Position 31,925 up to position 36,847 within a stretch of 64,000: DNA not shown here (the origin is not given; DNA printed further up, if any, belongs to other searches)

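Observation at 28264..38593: Envelope gene cluster built around a 1540-aa PA/M28-like::FtsX fusion, flanked by two giant polytopic membrane proteins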

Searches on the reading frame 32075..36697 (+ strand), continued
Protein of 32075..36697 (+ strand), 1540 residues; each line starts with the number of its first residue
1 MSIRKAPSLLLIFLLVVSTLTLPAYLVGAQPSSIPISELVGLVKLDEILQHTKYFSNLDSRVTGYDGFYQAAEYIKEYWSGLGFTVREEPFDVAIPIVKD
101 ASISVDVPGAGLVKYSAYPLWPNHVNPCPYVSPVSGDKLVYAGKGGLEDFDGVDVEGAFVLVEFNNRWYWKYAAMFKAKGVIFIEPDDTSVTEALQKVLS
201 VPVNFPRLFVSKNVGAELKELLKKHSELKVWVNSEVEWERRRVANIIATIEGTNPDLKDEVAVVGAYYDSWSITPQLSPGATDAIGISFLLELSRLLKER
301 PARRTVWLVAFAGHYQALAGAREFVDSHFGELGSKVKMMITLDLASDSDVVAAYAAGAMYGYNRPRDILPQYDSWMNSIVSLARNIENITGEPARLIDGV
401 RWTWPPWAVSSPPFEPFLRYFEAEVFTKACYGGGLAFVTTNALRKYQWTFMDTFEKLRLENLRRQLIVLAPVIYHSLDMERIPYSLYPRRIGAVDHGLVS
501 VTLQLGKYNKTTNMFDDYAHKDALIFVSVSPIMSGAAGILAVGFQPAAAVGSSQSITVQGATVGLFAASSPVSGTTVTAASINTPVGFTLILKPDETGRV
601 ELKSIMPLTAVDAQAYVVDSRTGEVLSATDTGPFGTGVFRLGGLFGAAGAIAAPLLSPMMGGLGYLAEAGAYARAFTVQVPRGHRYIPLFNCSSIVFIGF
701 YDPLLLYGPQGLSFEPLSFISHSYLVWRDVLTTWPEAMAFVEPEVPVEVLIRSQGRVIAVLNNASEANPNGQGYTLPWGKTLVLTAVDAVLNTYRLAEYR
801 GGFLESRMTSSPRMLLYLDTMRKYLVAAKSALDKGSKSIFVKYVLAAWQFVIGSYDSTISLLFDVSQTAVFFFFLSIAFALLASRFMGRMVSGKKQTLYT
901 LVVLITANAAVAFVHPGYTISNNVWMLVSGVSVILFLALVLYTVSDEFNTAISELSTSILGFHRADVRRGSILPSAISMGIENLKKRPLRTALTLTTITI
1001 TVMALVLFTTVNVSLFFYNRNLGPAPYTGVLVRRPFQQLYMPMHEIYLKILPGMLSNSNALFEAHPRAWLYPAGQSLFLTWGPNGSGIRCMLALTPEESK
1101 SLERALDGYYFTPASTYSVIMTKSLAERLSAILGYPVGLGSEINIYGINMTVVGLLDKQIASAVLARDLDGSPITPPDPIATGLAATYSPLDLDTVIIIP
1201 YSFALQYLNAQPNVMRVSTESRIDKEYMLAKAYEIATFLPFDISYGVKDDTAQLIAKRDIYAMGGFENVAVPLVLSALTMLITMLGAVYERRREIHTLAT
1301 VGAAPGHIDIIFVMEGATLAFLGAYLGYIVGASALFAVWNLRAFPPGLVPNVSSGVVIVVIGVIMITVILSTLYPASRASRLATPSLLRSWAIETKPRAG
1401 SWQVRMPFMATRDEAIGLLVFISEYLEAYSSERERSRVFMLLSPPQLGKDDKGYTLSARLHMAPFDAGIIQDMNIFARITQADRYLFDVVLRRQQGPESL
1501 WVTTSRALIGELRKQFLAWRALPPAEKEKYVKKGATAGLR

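Call 9: find_homologous_proteins(query=window:32075-36697:+, max_evalue=0.00001)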
Query window:32075-36697:+ (1540 aa): 324 proteins with E <= 0.00001 among 8000 candidates; the best 120 are listed.
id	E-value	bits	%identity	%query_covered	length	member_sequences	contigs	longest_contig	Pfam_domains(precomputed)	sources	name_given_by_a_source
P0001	0.0e+0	3451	100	100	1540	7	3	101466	PF02687.28,PF04389.23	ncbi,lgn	ncbi:MAG: M28 family peptidase [Thermofilaceae archaeon]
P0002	0.0e+0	2523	72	98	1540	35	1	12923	PF02687.28,PF04389.23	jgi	-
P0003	0.0e+0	2342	66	100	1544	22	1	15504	PF02687.28,PF04389.23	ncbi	ncbi:MAG: M28 family peptidase [Thermofilaceae archaeon]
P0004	0.0e+0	2115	62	98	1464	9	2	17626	PF02687.28,PF04389.23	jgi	-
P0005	0.0e+0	2093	61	99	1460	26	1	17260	PF02687.28,PF04389.23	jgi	jgi:hypothetical protein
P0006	0.0e+0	2084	59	99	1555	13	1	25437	PF02687.28,PF04389.23,PF12704.15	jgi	-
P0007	0.0e+0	2078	58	99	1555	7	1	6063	PF02687.28,PF04389.23,PF12704.15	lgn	-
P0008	0.0e+0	2015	59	98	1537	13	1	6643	PF02687.28,PF04389.23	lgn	-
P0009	0.0e+0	1996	58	99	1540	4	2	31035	PF02687.28,PF04389.23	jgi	-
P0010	0.0e+0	1871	61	86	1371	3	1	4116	PF02687.28,PF04389.23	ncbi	ncbi:MAG: M28 family peptidase, partial [Candidatus Bathyarchaeia archaeon]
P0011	0.0e+0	1821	53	97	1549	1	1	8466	PF02687.28,PF04389.23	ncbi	-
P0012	0.0e+0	1782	52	97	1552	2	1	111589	PF02687.28,PF04389.23,PF12704.15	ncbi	-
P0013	0.0e+0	1775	51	99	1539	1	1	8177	PF02687.28,PF04389.23,PF12704.15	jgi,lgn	-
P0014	0.0e+0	1769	52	99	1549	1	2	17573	PF02687.28,PF04389.23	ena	-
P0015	0.0e+0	1754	51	99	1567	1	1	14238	PF02687.28,PF04389.23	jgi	jgi:hypothetical protein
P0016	0.0e+0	1736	51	98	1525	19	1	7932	PF02687.28,PF04389.23,PF12704.15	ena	-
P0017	0.0e+0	1727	51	99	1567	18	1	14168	PF02687.28,PF04389.23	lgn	-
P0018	0.0e+0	1716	52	96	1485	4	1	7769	PF02687.28,PF04389.23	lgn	-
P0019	0.0e+0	1701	50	97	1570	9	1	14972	PF02687.28,PF04389.23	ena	-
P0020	0.0e+0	1689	50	99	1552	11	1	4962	PF02687.28,PF04389.23,PF12704.15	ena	-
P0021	0.0e+0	1670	49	97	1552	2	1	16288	PF02687.28,PF04389.23,PF12704.15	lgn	-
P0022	0.0e+0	1659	49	100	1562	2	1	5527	PF02687.28,PF04389.23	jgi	jgi:ABC-type antimicrobial peptide transport system permease subunit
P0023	0.0e+0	1658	50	97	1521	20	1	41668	PF02687.28,PF04389.23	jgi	jgi:ABC-type antimicrobial peptide transport system permease subunit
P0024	0.0e+0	1655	49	97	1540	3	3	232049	PF02687.28,PF04389.23,PF12704.15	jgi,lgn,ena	-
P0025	0.0e+0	1647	50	97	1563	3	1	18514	PF02687.28,PF04389.23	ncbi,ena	-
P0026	0.0e+0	1628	48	99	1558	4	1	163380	PF02687.28,PF04389.23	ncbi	-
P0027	0.0e+0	1625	50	98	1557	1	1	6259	PF02687.28,PF04389.23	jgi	jgi:ABC-type antimicrobial peptide transport system permease subunit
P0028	0.0e+0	1611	49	97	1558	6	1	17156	PF02687.28,PF04389.23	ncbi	-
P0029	0.0e+0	1594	48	99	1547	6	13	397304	PF02687.28,PF04389.23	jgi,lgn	jgi:ABC-type antimicrobial peptide transport system permease subunit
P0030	0.0e+0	1565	49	97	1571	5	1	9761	PF02687.28,PF04389.23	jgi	-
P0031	0.0e+0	1544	48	97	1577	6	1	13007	PF02687.28,PF04389.23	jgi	-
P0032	0.0e+0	1532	47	99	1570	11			PF02687.28,PF04389.23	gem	-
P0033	0.0e+0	1499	45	99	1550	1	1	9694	PF02687.28,PF04389.23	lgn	-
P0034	0.0e+0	1365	45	97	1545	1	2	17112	PF02687.28,PF04389.23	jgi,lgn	-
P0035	0.0e+0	1234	39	100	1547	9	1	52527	PF02687.28,PF04389.23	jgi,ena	-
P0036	0.0e+0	1213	39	98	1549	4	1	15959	PF02687.28,PF04389.23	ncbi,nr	ncbi:MAG: hypothetical protein DRJ49_01885 [Thermoprotei archaeon]|nr:MAG: hypothetical protein DRJ4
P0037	2.4e-280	952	35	99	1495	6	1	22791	PF02687.28,PF04389.23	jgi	-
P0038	7.2e-280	950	35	97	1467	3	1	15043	PF02687.28,PF04389.23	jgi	-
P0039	5.2e-264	897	34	99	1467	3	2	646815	PF02687.28,PF04389.23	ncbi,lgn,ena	-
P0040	2.6e-249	849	34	97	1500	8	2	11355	PF02687.28,PF04389.23,PF12704.15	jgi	-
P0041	8.0e-249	847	33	99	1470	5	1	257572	PF02687.28,PF04389.23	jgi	-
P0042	8.8e-244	830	32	98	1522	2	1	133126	PF02687.28,PF04389.23,PF12704.15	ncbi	ncbi:MAG: FtsX-like permease family protein [Candidatus Bathyarchaeia archaeon]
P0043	2.0e-239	816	33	98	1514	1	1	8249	PF02687.28,PF04389.23,PF12704.15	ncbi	ncbi:MAG: FtsX-like permease family protein [Candidatus Baldrarchaeia archaeon]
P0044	3.1e-234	799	33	99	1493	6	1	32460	PF02687.28,PF04389.23,PF12704.15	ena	-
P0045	3.5e-234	799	33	97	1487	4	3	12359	PF02687.28,PF04389.23,PF12704.15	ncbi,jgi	ncbi:MAG: FtsX-like permease family protein [Candidatus Bathyarchaeia archaeon]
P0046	3.3e-229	782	34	97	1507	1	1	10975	PF02687.28,PF04389.23,PF12704.15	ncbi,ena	-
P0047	9.4e-218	744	32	98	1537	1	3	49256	PF02687.28,PF04389.23,PF12704.15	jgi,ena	-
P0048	1.3e-214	734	31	96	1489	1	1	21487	PF02687.28,PF04389.23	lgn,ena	-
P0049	1.9e-214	733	39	31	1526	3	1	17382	PF02687.28,PF04389.23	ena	-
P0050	4.4e-212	725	31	97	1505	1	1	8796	PF02687.28,PF04389.23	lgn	-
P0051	7.5e-211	721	32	97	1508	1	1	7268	PF02687.28,PF04389.23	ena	-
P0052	9.9e-211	721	32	97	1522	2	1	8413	PF02687.28,PF04389.23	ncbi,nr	ncbi:M28 family peptidase [Candidatus Bathyarchaeota archaeon]|nr:M28 family peptidase [Candidatus B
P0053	1.3e-210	720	27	61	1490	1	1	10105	PF02687.28,PF04389.23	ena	-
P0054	1.8e-207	710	31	97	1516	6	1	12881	PF02687.28,PF04389.23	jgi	-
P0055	6.1e-207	708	31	97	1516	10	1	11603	PF02687.28,PF04389.23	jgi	-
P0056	1.7e-206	707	31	97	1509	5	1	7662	PF02687.28,PF04389.23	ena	-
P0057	1.8e-206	707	31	56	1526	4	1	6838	PF02687.28,PF04389.23,PF12704.15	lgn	-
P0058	1.9e-205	703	31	99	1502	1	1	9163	PF02687.28,PF04389.23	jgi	-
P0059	1.8e-204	700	30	99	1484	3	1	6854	PF02687.28,PF04389.23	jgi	-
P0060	2.8e-201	690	32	97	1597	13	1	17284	PF02687.28,PF04389.23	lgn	-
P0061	9.4e-193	661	32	99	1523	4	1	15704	PF02687.28,PF04389.23,PF12704.15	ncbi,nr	ncbi:MAG: ABC transporter permease [Thermoprotei archaeon]|nr:ABC transporter permease [Thermoprotei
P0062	1.8e-190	654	31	96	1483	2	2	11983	PF02687.28,PF04389.23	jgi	-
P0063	4.9e-190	652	28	61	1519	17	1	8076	PF02687.28,PF04389.23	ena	-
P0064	1.2e-189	651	30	98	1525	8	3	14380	PF02687.28,PF04389.23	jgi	-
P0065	2.1e-189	650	31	96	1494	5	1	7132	PF02687.28,PF04389.23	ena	-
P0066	2.7e-188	647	31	56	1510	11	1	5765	PF02687.28,PF04389.23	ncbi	ncbi:MAG: FtsX-like permease family protein [Candidatus Bathyarchaeia archaeon]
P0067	1.6e-183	631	29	100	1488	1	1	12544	PF02687.28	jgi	-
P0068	3.3e-181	623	30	99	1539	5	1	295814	PF02687.28,PF04389.23,PF12704.15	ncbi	ncbi:MAG: FtsX-like permease family protein [Thermoproteota archaeon]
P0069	8.8e-180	618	30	97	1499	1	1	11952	PF02687.28,PF04389.23,PF12704.15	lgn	-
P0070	3.5e-179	616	30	97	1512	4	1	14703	PF02687.28,PF04389.23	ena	-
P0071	7.0e-176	605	30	99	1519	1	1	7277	PF02687.28,PF04389.23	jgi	-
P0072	7.7e-173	595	29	97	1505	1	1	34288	PF02687.28,PF04389.23,PF12704.15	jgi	-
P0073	6.1e-169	582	29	99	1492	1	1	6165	PF02687.28,PF04389.23,PF12704.15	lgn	-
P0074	6.3e-167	576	29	99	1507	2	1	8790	PF02687.28,PF04389.23,PF12704.15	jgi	-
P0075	2.5e-166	574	29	55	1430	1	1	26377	PF02225.28,PF02687.28,PF04389.23,PF12704.15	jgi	-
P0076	1.1e-165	572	28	97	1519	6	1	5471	PF02687.28,PF04389.23,PF12704.15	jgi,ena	-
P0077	4.8e-165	569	29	97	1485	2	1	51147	PF02687.28,PF04389.23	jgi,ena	-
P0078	2.7e-164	567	29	99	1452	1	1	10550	PF02687.28,PF04389.23,PF12704.15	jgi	-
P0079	1.7e-162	561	29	99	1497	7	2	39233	PF02225.28,PF02687.28,PF04389.23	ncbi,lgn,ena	-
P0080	1.8e-161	558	27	60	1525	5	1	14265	PF02687.28,PF04389.23,PF12704.15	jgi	-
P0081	1.8e-161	558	30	97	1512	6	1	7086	PF02687.28,PF04389.23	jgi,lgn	jgi:hypothetical protein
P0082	2.5e-160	554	29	99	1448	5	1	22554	PF02687.28,PF04389.23,PF12704.15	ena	-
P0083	2.9e-160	554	28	98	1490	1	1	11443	PF02687.28,PF04389.23,PF12704.15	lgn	-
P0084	3.9e-159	550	29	99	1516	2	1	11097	PF02687.28,PF04389.23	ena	-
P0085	2.3e-158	547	28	58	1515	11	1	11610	PF02687.28,PF12704.15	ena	-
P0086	6.5e-158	546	28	97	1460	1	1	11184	PF02687.28,PF04389.23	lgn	-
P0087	7.4e-157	542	29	98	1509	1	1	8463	PF02687.28,PF04389.23,PF12704.15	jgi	-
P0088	3.3e-156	540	29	99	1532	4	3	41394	PF02687.28,PF04389.23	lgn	-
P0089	1.2e-155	538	29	98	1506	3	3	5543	PF02225.28,PF02687.28,PF04389.23,PF12704.15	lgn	-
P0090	1.9e-154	534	29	98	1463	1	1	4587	PF02225.28,PF02687.28,PF04389.23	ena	-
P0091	2.0e-154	534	29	97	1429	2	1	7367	PF02687.28,PF04389.23,PF12704.15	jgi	-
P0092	3.4e-154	534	28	99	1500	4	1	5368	PF02687.28,PF04389.23,PF12704.15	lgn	-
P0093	4.4e-154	533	27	97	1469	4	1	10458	PF02687.28,PF12704.15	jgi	-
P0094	6.4e-152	526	28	99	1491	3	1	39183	PF02687.28,PF04389.23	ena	-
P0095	2.9e-151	524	28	59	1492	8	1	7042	PF02687.28,PF04389.23,PF12704.15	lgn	-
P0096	8.1e-151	522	29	97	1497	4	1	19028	PF02225.28,PF02687.28,PF04389.23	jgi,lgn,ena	-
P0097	1.4e-149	518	29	55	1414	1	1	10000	PF02687.28,PF04389.23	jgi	-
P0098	3.7e-149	517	36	31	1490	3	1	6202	PF02687.28,PF04389.23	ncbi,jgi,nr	ncbi:MAG: hypothetical protein DRK00_05540 [Thermoprotei archaeon]|nr:MAG: hypothetical protein DRK0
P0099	1.1e-148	515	28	99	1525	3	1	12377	PF02225.28,PF02687.28,PF12704.15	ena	-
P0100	7.3e-148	513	29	52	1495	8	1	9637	PF02687.28,PF04389.23,PF12704.15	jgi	-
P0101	1.4e-147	512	27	99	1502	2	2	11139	PF02687.28,PF04389.23,PF12704.15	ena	-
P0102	8.9e-146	506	29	52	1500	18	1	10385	PF02687.28,PF04389.23,PF12704.15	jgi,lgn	jgi:hypothetical protein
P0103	1.0e-145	505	28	98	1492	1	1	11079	PF02225.28,PF02687.28,PF04389.23,PF12704.15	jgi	-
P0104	5.5e-145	503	28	97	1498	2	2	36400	PF02687.28,PF04389.23,PF12704.15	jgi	-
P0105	5.9e-145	503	28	52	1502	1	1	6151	PF02687.28,PF04389.23,PF12704.15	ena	-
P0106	1.2e-144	502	28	52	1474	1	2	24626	PF02687.28,PF04389.23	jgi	-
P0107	2.7e-144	501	28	50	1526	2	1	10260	PF02687.28,PF04389.23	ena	-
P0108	5.2e-144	500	27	63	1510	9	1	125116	PF02687.28,PF04389.23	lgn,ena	-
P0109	5.2e-144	500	28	98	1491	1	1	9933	PF02687.28,PF04389.23,PF12704.15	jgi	-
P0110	1.1e-143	499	29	98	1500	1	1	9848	PF02687.28,PF04389.23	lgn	-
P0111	4.7e-143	497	27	99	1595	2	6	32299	PF02687.28,PF04389.23,PF12704.15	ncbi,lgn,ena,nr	ncbi:MAG TPA: hypothetical protein DCZ72_10830 [Armatimonadetes bacterium]|nr:hypothetical protein [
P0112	6.4e-143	496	27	46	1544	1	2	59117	PF02687.28,PF04389.23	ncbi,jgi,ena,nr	ncbi:MAG TPA: FtsX-like permease family protein [Armatimonadetes bacterium]|nr:FtsX-like permease fa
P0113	1.9e-142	495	30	97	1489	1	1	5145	PF02687.28,PF04389.23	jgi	-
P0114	2.5e-142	494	28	99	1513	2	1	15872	PF02687.28,PF04389.23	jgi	jgi:ABC-type antimicrobial peptide transport system permease subunit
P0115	3.5e-142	494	28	58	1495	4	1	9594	PF02687.28,PF04389.23,PF12704.15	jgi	-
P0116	6.1e-142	493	26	52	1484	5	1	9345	PF02225.28,PF02687.28,PF04389.23,PF12704.15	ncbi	ncbi:MAG: M28 family peptidase [Thermoproteota archaeon]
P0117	6.9e-142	493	37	28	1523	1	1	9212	PF02225.28,PF02687.28,PF04389.23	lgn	-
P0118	9.2e-141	489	29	99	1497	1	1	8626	PF02687.28,PF04389.23,PF12704.15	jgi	-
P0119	5.9e-140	486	28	99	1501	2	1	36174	PF02687.28,PF04389.23,PF12704.15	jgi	-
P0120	6.2e-140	486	27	57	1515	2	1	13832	PF02687.28,PF04389.23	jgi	jgi:hypothetical protein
